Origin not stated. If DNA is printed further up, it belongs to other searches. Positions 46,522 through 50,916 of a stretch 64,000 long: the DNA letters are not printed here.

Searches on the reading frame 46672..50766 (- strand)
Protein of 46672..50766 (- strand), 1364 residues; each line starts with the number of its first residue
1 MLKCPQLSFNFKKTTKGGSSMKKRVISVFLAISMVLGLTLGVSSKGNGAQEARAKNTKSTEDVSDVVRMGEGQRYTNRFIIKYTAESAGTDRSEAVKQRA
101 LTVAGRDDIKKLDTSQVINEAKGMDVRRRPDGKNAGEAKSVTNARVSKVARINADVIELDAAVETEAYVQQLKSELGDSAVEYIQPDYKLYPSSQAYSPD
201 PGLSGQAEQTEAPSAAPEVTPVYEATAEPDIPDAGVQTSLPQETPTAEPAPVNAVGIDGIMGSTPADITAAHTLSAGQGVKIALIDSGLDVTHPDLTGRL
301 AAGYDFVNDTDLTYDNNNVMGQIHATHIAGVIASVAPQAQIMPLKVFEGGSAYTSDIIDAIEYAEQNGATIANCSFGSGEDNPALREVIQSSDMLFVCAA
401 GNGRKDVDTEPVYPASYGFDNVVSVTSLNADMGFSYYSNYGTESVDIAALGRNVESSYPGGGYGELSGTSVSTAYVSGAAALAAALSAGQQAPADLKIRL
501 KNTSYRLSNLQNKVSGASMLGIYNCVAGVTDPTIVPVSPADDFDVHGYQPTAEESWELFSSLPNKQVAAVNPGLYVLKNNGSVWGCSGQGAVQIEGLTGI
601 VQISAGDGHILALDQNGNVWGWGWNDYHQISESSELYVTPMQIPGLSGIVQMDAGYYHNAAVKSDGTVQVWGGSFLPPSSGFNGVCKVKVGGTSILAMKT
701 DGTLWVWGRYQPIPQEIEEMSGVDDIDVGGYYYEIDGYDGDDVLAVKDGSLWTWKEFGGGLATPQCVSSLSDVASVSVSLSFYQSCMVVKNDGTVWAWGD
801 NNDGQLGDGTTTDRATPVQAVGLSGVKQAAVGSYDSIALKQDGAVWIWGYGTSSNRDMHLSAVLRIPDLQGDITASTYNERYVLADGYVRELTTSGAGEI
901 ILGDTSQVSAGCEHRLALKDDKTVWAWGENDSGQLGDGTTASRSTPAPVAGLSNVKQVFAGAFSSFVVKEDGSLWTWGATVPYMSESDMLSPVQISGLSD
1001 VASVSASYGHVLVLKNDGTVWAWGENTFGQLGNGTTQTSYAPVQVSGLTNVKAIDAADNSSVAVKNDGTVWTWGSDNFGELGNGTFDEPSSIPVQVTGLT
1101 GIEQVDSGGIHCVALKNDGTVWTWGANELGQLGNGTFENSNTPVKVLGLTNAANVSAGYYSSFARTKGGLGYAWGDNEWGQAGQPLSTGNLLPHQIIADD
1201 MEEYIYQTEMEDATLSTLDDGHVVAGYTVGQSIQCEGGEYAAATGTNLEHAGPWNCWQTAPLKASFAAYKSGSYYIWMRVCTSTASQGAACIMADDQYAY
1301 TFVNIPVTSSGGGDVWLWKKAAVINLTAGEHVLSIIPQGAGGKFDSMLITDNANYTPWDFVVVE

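Call 5: search_protein_families(library=pfam, proteins=[window:46672-50766:-], max_evalue=0.01)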
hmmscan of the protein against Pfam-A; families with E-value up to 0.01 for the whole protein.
window:46672-50766:- (1364 aa): 5 families
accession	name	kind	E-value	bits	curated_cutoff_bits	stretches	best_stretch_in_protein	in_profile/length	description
PF25390.1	WD40_RLD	-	1.5e-185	617.2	150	5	906-1195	34-344/363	RCC1-like domain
PF00415.24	RCC1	-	5.5e-72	238.6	21.7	6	1017-1064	1-50/50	Regulator of chromosome condensation (RCC1) repeat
PF13540.12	RCC1_2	-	1e-66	219.6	22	9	600-629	1-30/30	Regulator of chromosome condensation (RCC1) repeat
PF00082.27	Peptidase_S8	-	2.5e-39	135.7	21.8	1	277-504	1-273/288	Subtilase family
PF25384.1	Alsin_RLD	-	1.7e-10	41.2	100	0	1070-1135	244-310/405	Alsin RCC1-like domain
